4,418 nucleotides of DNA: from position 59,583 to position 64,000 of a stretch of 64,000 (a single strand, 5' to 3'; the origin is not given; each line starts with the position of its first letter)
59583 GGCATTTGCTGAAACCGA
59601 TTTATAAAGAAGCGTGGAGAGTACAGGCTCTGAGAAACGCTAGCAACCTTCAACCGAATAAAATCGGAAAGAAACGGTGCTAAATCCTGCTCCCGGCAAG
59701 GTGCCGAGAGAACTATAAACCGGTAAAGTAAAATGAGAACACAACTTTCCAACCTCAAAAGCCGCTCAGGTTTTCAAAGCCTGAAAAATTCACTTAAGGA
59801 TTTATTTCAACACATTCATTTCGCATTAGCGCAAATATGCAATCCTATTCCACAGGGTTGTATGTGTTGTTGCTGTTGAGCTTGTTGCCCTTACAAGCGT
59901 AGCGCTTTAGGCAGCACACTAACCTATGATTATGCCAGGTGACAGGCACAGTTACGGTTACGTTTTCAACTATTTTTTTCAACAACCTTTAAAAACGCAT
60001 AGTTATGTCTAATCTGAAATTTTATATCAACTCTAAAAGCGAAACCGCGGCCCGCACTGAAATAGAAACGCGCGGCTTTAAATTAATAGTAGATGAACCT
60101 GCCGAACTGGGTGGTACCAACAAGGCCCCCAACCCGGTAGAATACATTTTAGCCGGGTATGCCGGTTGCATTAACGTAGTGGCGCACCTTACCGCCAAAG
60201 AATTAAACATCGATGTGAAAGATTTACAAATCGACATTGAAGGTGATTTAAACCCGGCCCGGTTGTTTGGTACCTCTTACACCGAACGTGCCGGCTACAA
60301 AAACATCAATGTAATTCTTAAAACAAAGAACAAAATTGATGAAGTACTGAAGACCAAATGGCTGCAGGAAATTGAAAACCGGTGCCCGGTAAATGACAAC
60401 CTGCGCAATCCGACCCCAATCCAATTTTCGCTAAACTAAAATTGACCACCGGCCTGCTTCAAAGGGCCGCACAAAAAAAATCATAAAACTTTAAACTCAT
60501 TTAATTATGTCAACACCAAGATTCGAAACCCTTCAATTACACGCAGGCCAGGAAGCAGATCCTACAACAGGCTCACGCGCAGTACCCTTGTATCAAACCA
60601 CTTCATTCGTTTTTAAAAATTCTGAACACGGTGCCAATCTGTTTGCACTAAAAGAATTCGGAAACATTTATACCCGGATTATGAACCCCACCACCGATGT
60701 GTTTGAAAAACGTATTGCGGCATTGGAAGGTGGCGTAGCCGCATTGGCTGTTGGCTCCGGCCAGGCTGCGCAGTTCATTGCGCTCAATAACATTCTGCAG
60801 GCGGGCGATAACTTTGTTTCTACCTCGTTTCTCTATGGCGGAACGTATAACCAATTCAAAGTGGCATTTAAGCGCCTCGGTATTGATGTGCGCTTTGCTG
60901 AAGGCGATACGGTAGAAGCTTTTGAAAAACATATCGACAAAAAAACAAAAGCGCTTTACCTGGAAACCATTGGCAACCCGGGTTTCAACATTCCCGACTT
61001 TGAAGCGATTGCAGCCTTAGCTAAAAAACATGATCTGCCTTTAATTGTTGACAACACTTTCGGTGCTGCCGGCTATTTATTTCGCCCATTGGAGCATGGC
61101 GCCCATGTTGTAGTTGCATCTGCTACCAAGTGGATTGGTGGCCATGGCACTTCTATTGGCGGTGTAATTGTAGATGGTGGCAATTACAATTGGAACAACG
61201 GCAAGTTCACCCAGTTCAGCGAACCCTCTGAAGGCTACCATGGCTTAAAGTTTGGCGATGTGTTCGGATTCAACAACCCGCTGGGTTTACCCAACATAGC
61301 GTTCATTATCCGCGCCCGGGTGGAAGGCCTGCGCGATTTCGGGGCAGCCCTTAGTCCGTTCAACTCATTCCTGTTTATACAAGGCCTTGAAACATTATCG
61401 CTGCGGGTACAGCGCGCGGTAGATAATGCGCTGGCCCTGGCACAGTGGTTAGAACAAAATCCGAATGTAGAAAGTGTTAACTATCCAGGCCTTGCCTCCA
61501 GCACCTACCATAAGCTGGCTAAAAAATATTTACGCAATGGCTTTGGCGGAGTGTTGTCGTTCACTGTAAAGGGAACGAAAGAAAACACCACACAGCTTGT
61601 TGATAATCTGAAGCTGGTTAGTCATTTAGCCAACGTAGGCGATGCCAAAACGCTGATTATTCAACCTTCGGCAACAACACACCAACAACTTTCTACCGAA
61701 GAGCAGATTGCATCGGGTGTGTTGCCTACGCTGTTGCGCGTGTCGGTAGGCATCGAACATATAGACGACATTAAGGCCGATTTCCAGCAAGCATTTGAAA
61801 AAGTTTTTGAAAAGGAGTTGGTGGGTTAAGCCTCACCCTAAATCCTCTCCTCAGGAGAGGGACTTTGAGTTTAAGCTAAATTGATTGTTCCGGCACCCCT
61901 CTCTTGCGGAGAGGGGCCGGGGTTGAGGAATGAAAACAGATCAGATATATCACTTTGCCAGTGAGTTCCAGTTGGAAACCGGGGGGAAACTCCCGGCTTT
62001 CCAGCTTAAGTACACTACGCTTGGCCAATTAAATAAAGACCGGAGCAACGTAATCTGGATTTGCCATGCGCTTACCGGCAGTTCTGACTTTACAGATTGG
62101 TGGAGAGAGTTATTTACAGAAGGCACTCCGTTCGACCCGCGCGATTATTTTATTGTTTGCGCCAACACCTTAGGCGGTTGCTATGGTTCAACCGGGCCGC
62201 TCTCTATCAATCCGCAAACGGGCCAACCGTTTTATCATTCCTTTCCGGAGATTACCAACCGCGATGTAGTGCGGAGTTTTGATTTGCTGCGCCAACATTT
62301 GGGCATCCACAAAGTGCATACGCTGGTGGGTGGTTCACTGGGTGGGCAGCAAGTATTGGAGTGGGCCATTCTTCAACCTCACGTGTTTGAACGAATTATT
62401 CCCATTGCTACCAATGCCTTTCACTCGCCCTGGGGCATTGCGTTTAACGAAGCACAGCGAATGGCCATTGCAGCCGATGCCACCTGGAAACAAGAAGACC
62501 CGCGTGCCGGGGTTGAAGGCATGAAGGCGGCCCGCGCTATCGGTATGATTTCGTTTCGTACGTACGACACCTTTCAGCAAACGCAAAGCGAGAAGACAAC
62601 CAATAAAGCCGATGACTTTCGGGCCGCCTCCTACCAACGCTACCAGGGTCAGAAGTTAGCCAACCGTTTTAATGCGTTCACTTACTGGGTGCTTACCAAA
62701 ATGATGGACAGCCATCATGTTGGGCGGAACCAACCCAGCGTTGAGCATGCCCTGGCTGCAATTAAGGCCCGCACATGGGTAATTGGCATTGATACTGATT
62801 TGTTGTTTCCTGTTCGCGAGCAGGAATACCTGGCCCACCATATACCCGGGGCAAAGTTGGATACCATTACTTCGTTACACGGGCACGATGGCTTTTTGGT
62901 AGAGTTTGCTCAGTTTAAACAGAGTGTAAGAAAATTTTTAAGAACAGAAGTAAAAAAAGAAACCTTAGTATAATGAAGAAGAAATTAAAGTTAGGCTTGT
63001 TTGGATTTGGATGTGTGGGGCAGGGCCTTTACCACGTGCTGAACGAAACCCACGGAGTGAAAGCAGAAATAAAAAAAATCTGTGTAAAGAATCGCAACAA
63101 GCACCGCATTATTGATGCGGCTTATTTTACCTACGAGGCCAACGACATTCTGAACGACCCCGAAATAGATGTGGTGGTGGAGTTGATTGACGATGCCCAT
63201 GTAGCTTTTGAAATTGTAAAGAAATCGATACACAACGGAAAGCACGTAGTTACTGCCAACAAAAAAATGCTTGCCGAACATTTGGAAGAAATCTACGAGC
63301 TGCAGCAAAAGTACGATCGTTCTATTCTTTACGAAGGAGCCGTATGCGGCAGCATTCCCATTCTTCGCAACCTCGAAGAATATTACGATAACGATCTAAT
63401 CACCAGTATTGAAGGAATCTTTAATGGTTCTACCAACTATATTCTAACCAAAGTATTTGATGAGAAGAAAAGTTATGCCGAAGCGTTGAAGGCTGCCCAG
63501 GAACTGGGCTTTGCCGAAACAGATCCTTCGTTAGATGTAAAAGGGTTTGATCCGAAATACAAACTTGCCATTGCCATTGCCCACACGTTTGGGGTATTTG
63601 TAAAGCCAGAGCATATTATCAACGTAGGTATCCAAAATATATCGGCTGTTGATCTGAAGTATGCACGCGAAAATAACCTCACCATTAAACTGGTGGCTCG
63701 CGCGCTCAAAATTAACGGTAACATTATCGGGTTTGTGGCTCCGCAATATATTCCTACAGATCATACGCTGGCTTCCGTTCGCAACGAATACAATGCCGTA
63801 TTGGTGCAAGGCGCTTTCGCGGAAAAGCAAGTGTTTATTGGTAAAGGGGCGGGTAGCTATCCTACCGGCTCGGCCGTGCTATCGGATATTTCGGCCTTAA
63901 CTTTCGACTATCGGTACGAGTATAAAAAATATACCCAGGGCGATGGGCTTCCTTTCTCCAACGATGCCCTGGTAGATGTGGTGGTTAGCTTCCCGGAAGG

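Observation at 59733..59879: Poly-cysteine leader peptide (…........*) between a SAM-I riboswitch and the Met operon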

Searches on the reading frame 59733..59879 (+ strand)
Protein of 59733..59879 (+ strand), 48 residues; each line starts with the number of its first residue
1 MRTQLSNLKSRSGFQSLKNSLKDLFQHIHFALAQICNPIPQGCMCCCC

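Call 4: search_protein_families(library=pfam, proteins=[window:59733-59879:+])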
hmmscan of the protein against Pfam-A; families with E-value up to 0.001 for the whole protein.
window:59733-59879:+ (48 aa): 0 families

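Call 64: search_protein_families(library=ncbifam, proteins=[window:59733-59876:+], max_evalue=0.01)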
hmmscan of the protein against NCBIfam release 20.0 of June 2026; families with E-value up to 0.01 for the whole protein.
seq(48 aa): 0 families

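Call 65: find_homologous_proteins(query=window:59733-59876:+, max_evalue=0.01)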
Query window:59733-59876:+: no candidate shares three 5-residue words with the query. No homologue found.

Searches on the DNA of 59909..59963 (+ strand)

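Call 82: build_rna_model(alignment_id=A3, structure=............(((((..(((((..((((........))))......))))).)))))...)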
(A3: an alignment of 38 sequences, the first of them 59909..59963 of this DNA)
Model R1 built from alignment A3 (38 sequences, 62 columns); structure: as given.
model positions 55; base pairs 14; branch points 0; effective number of sequences 7.56; information 1.011 bits per position. Calibrated on 0.2 Mb of random sequence (short: E-values are rough).
structure used (alignment columns):
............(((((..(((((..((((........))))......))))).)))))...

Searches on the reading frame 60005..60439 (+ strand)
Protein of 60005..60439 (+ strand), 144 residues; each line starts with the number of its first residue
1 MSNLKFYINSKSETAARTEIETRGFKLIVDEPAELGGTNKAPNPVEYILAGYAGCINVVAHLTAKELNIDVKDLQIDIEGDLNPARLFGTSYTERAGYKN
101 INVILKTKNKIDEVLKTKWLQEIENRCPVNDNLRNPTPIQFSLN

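Call 4: search_protein_families(library=pfam, proteins=[window:60005-60439:+])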
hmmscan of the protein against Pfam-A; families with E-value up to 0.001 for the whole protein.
window:60005-60439:+ (144 aa): 1 family
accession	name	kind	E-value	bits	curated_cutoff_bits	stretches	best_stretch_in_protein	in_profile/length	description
PF02566.24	OsmC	-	9.4e-18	64.9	27.5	1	37-141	1-99/100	OsmC-like protein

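Call 64: search_protein_families(library=ncbifam, proteins=[window:60005-60439:+], max_evalue=0.01)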
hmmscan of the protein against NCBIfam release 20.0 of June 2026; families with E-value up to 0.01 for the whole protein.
window:60005-60439:+ (144 aa): 4 families
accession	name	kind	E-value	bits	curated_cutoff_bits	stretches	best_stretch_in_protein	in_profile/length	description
NF041052.1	OsmC_like_Se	domain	1.1e-21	77.3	95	1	11-141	9-138/144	OsmC-related (seleno)protein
TIGR03561.1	organ_hyd_perox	subfamily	1.4e-05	25.4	88.85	1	20-135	18-126/134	Ohr family peroxiredoxin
NF052637.1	HydprxOhrVib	equivalog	1.5e-05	25.3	240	1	23-142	24-134/140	organic hydroperoxide reductase Ohr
TIGR03563.1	perox_SACOL1771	subfamily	0.0037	17.2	166.15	1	19-136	18-133/138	SACOL1771 family peroxiredoxin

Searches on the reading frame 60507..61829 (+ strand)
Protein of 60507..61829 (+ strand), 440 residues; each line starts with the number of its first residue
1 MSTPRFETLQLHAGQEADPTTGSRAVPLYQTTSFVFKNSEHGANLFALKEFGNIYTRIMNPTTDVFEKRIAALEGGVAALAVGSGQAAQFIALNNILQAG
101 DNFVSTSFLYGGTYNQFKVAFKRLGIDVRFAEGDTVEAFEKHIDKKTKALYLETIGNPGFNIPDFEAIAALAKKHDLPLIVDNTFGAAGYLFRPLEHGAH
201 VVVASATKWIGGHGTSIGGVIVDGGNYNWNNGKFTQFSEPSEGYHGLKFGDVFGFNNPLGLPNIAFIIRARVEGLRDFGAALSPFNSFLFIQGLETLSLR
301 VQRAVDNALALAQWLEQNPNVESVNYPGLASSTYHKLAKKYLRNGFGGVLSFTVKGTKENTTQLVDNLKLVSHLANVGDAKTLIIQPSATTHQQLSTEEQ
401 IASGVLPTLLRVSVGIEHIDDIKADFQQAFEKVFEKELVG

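Call 4: search_protein_families(library=pfam, proteins=[window:60507-61829:+])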
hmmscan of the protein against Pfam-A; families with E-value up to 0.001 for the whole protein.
window:60507-61829:+ (440 aa): 4 families
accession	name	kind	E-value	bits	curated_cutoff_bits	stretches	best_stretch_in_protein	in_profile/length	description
PF01053.26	Cys_Met_Meta_PP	-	3.7e-136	454.1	27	1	7-431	1-381/381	Cys/Met metabolism PLP-dependent enzyme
PF01041.23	DegT_DnrJ_EryC1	-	9.5e-09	35.4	19.8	1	59-183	22-146/360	DegT/DnrJ/EryC1/StrS aminotransferase family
PF00155.27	Aminotran_1_2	-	2.5e-08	33.9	19.7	1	63-222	44-233/361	Aminotransferase class I and II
PF00266.25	Aminotran_5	-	8.4e-06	25.4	21.5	1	84-217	70-210/371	Aminotransferase class-V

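Call 20: find_related_loci(query=window:60507-61829:+, collection=genome_contigs, flank=1500)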
Query window:60507-61829:+ (440 aa) in genome_contigs; peptide patterns used: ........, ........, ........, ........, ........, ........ (x = any residue, [..] = any of these).
599 stretches matched a pattern (row limit reached: there are more); 507 encode a relative of the query (tblastn E <= 1e-3); the best 80 are kept; 80 distinct loci.
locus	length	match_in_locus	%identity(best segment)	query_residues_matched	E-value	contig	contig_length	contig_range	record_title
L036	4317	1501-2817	98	1-439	0e+0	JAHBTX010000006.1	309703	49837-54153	MAG: Cyclobacteriaceae bacterium isolate ACE_BAC22 BAC22_6, whole genome shotgun sequence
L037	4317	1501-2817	97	1-439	0e+0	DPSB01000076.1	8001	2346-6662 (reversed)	MAG TPA_asm: Cytophagales bacterium isolate UBA11061 contig_1150, whole genome shotgun sequence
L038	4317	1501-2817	97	1-439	0e+0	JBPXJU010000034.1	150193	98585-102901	MAG: Bacteroidota bacterium isolate mt_P2 k141_303277, whole genome shotgun sequence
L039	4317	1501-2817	95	1-439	0e+0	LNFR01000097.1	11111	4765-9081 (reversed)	MAG: Bacteroidetes bacterium OLB12 UZ12_BCD005CONTIG000097, whole genome shotgun sequence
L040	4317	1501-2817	95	1-439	0e+0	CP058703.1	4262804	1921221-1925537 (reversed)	MAG: Cyclobacteriaceae bacterium isolate SSA6 chromosome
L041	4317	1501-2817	96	1-439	0e+0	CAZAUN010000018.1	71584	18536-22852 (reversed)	MAG TPA_asm: uncultured Ohtaekwangia sp. isolate SRP329715_co2_6 genome assembly, contig: NODE_750_length_71584_cov_36.4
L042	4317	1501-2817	95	1-439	0e+0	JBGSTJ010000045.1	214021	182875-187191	MAG: Cyclobacteriaceae bacterium isolate JTS-AC403 k141_291396, whole genome shotgun sequence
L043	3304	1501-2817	94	1-439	0e+0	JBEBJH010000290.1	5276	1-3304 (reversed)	MAG: Cyclobacteriaceae bacterium isolate SF2_4 NODE_7103_length_5276_cov_7.587213, whole genome shotgun sequence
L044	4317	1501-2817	95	1-439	0e+0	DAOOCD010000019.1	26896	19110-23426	MAG TPA_asm: Cyclobacteriaceae bacterium isolate AMR_MDS_4027 NODE_1463_length_26896_cov_6.683022, whole genome shotgun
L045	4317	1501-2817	94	1-439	0e+0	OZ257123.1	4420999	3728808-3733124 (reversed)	MAG: Cyclobacteriaceae bacterium isolate 807c80a1-3fc2-4da7-9c2d-e3d4965bcdf0 genome assembly, chromosome: 1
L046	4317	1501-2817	94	1-439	0e+0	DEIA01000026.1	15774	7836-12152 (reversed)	MAG TPA_asm: Flammeovirgaceae bacterium UBA2786 UBA2786_contig_4996, whole genome shotgun sequence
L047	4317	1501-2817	93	1-439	0e+0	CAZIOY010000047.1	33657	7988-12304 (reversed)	MAG TPA_asm: uncultured Ohtaekwangia sp. isolate SRP128246_co1_420 genome assembly, contig: NODE_2008_length_33657_cov_1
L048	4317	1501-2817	93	1-439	0e+0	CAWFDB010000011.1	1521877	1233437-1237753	MAG: uncultured Bacteroidetes bacterium isolate MFD04716.bin.2.173 genome assembly, contig: contig_6697, whole genome sh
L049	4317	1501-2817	93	1-439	0e+0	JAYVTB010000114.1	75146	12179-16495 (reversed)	MAG: Cyclobacteriaceae bacterium isolate GL74_DN_metabinner_4_sub GL74_DN_metabinner_4_sub_113, whole genome shotgun seq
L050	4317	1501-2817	94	1-439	0e+0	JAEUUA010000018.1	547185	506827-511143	MAG: Cyclobacteriaceae bacterium isolate new MAG-343 k141_4498637, whole genome shotgun sequence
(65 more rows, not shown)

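Call 64: search_protein_families(library=ncbifam, proteins=[window:60507-61829:+], max_evalue=0.01)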
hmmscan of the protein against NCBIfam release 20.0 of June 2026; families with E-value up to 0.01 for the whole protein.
window:60507-61829:+ (440 aa): 56 families (the best 25 are shown)
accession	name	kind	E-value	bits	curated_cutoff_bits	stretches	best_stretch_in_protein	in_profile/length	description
TIGR01326.1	OAH_OAS_sulfhy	subfamily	9.4e-201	666.9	495.1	1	5-431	1-418/418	O-acetylhomoserine aminocarboxypropyltransferase/cysteine synthase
NF006096.0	PRK08248.1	equivalog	7.7e-185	614.6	726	1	5-432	8-427/431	homocysteine synthase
NF005872.0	PRK07812.1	equivalog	2.6e-172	573.2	703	1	5-431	16-433/439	bifunctional o-acetylhomoserine/o-acetylserine sulfhydrylase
NF004650.0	PRK05994.1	equivalog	1.6e-171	570.9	667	1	3-432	5-426/427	O-acetylhomoserine aminocarboxypropyltransferase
NF004757.0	PRK06084.1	equivalog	5.5e-151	503.2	790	1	6-431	3-421/425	bifunctional O-acetylhomoserine aminocarboxypropyltransferase/cysteine synthase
NF006004.0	PRK08134.1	equivalog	8.3e-151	502.5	636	1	1-431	4-426/433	O-acetylhomoserine aminocarboxypropyltransferase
NF004125.0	PRK05613.1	equivalog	4.9e-129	430.6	765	1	6-432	14-436/437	O-acetylhomoserine/O-acetylserine sulfhydrylase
NF005215.0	PRK06702.1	equivalog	7.3e-120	400.8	709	1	22-429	22-421/432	bifunctional O-acetylhomoserine aminocarboxypropyltransferase/cysteine synthase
NF006003.0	PRK08133.1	equivalog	6.4e-106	354.4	522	2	5-223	11-227/396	O-succinylhomoserine sulfhydrylase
TIGR01328.1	met_gam_lyase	equivalog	6.8e-105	351.1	549.7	2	5-223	3-220/391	methionine gamma-lyase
TIGR01325.1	O_suc_HS_sulf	equivalog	9.6e-100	333.8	510.05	2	8-229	2-221/380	O-succinylhomoserine sulfhydrylase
NF005695.0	PRK07503.1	equivalog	1.2e-97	327.2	666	2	6-223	10-226/403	methionine gamma-lyase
NF004876.0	PRK06234.1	subfamily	1.9e-97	326.8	666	2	6-226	9-230/400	methionine gamma-lyase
NF005263.0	PRK06767.1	equivalog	8.6e-93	311.4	617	2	4-222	4-221/392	methionine gamma-lyase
NF005871.0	PRK07811.1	equivalog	2.3e-87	293.1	513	2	5-236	12-235/389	cystathionine gamma-synthase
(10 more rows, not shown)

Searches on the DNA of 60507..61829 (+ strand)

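Call 56: search_rna_families(sources=[L036, L041, L046, L050, L058, L062, L065, L072, L076, L082, L087, L090, L094, L099, L104, L109, L111, L061, L071, L074], threshold=gathering)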
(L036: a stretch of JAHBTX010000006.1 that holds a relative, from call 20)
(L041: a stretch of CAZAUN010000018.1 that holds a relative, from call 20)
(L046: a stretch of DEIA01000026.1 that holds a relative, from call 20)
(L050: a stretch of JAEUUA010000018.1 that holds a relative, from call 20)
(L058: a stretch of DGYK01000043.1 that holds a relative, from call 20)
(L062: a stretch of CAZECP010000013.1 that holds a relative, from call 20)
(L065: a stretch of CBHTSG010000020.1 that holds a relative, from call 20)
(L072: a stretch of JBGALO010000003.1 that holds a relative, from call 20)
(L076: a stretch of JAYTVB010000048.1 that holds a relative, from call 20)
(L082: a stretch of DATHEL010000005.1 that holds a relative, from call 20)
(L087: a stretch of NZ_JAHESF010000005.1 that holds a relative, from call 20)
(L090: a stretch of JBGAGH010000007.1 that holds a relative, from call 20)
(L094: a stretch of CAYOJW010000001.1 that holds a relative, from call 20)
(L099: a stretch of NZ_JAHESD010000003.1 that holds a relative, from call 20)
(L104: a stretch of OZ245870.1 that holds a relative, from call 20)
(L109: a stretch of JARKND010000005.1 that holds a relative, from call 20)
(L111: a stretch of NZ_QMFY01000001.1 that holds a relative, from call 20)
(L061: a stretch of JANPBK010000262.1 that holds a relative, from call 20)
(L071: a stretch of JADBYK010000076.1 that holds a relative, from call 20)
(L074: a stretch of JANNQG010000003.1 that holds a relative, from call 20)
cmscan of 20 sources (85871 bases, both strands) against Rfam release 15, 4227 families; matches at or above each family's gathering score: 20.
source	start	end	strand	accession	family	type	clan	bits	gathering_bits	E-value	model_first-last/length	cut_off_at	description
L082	1129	1241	+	RF00162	SAM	Cis-reg; riboswitch;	CL00012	76.6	44.4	4.3e-16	1-108/108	no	SAM riboswitch aptamer (S box leader)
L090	1099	1211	+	RF00162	SAM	Cis-reg; riboswitch;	CL00012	76.4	44.4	4.8e-16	1-108/108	no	SAM riboswitch aptamer (S box leader)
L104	1147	1251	+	RF00162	SAM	Cis-reg; riboswitch;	CL00012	76.3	44.4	5.3e-16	1-108/108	no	SAM riboswitch aptamer (S box leader)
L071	1138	1241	+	RF00162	SAM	Cis-reg; riboswitch;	CL00012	75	44.4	1.2e-15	1-108/108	no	SAM riboswitch aptamer (S box leader)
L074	673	776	+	RF00162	SAM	Cis-reg; riboswitch;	CL00012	75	44.4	1.2e-15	1-108/108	no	SAM riboswitch aptamer (S box leader)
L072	1117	1233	+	RF00162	SAM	Cis-reg; riboswitch;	CL00012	74.6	44.4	1.6e-15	1-108/108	no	SAM riboswitch aptamer (S box leader)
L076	1127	1248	+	RF00162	SAM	Cis-reg; riboswitch;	CL00012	74.6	44.4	1.7e-15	1-108/108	no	SAM riboswitch aptamer (S box leader)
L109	1079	1194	+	RF00162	SAM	Cis-reg; riboswitch;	CL00012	73.8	44.4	2.7e-15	1-108/108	no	SAM riboswitch aptamer (S box leader)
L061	691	794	+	RF00162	SAM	Cis-reg; riboswitch;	CL00012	73.5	44.4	3.3e-15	1-108/108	no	SAM riboswitch aptamer (S box leader)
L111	1116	1226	+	RF00162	SAM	Cis-reg; riboswitch;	CL00012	72.4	44.4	7e-15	1-108/108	no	SAM riboswitch aptamer (S box leader)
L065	1110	1220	+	RF00162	SAM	Cis-reg; riboswitch;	CL00012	70.8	44.4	2e-14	1-108/108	no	SAM riboswitch aptamer (S box leader)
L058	1118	1243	+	RF00162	SAM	Cis-reg; riboswitch;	CL00012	70.1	44.4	3.3e-14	1-108/108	no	SAM riboswitch aptamer (S box leader)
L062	1182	1267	+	RF00162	SAM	Cis-reg; riboswitch;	CL00012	69.5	44.4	4.8e-14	1-108/108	no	SAM riboswitch aptamer (S box leader)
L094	1122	1224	+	RF00162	SAM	Cis-reg; riboswitch;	CL00012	69.2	44.4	6e-14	1-108/108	no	SAM riboswitch aptamer (S box leader)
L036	538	662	+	RF00162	SAM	Cis-reg; riboswitch;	CL00012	68.8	44.4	7.6e-14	1-108/108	no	SAM riboswitch aptamer (S box leader)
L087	1073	1194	+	RF00162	SAM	Cis-reg; riboswitch;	CL00012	68.8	44.4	8.1e-14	1-108/108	no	SAM riboswitch aptamer (S box leader)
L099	1087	1208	+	RF00162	SAM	Cis-reg; riboswitch;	CL00012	67.5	44.4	1.9e-13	1-108/108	no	SAM riboswitch aptamer (S box leader)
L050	1096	1219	+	RF00162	SAM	Cis-reg; riboswitch;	CL00012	62.8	44.4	4.3e-12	1-108/108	no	SAM riboswitch aptamer (S box leader)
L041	633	751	+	RF00162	SAM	Cis-reg; riboswitch;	CL00012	61.3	44.4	1.2e-11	1-108/108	no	SAM riboswitch aptamer (S box leader)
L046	636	753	+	RF00162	SAM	Cis-reg; riboswitch;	CL00012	60.5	44.4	2e-11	1-108/108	no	SAM riboswitch aptamer (S box leader)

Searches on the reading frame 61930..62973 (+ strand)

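Call 4: search_protein_families(library=pfam, proteins=[window:61930-62973:+])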
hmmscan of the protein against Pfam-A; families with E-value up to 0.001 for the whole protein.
window:61930-62973:+ (347 aa): 2 families
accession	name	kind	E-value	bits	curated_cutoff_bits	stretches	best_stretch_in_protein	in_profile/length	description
PF00561.26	Abhydrolase_1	-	3.4e-20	73.2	25.8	1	41-324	2-243/245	alpha/beta hydrolase fold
PF00756.26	Esterase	-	1.6e-05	25.2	22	1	118-196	104-175/251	Putative esterase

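Call 64: search_protein_families(library=ncbifam, proteins=[window:61930-62973:+], max_evalue=0.01)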
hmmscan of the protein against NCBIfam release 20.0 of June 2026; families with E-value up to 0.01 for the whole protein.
window:61930-62973:+ (347 aa): 16 families
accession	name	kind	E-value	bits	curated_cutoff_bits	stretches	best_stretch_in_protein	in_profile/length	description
TIGR01392.2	MetX_acetyl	equivalog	1e-105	353.7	500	1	11-337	3-350/351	homoserine O-acetyltransferase MetX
NF001209.0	PRK00175.1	equivalog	2.1e-99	332.9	331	1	3-343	13-378/381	homoserine O-acetyltransferase MetX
NF047917.1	MetX_acetyl_MTB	exception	8.8e-87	291.5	475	1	11-338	13-360/361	homoserine O-acetyltransferase MetX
NF047916.1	MetX_succinyl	exception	3e-68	230.5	560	1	3-338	6-367/370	homoserine O-succinyltransferase MetX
NF005757.0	PRK07581.1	subfamily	3.6e-48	164.2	332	1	10-338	12-334/339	hypothetical protein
NF005262.1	PRK06765.1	equivalog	4.5e-41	141.1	450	1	10-337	9-365/366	E22 family MetX-like putative esterase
NF047915.1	homoser_Ac_Staph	exception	5e-40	137.8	500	1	11-340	11-316/320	homoserine O-acetyltransferase MetX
NF006449.0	PRK08775.1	equivalog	1.2e-26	93.4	296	1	108-340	119-340/344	homoserine O-succinyltransferase MetX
NF005071.0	PRK06489.1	equivalog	1.2e-21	77.3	305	1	8-254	35-277/362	hypothetical protein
TIGR03611.1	RutD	equivalog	1.1e-06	28.2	238.5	1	270-339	189-257/258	pyrimidine utilization protein D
NF051488.1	bifunc_PcaDC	exception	0.00095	18.4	390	0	271-315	185-229/375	bifunctional 3-oxoadipate enol-lactonase/4-carboxymuconolactone decarboxylase PcaDC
TIGR02821.1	fghA_ester_D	equivalog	0.002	17.7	281.7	1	119-262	128-267/275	S-formylglutathione hydrolase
NF052614.1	AB_fold_OlsI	equivalog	0.0023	17.5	385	0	130-165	91-126/272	ornithine lipid biosynthesis O-acyltransferase OlsI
TIGR02427.1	protocat_pcaD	equivalog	0.0027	17.1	255.85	0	273-338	187-251/251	3-oxoadipate enol-lactonase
TIGR01249.1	pro_imino_pep_1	equivalog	0.0034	16.6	259.75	0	104-157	72-124/307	prolyl aminopeptidase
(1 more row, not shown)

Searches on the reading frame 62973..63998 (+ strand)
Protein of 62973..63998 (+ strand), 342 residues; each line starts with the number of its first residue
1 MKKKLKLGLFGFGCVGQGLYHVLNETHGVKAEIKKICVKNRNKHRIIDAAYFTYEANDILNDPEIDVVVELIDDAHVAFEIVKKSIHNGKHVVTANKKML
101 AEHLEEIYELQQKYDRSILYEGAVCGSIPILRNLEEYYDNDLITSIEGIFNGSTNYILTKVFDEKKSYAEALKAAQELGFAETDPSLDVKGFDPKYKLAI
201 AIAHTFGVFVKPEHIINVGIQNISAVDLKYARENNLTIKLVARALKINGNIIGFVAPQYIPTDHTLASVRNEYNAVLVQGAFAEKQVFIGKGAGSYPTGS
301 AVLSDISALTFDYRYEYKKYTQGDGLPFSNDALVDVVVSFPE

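Call 4: search_protein_families(library=pfam, proteins=[window:62973-63998:+])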
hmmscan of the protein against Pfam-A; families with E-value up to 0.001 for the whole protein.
window:62973-63998:+ (342 aa): 3 families
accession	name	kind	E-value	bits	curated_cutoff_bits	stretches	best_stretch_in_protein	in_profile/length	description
PF00742.24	Homoserine_dh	-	1.2e-53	181.9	22.9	1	129-306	1-172/173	Homoserine dehydrogenase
PF03447.22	NAD_binding_3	-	5.6e-15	56.5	24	1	11-121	1-116/116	Homoserine dehydrogenase, NAD binding domain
PF03435.24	Sacchrp_dh_NADP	-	0.00044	21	25.1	0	9-113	3-113/129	Saccharopine dehydrogenase NADP binding domain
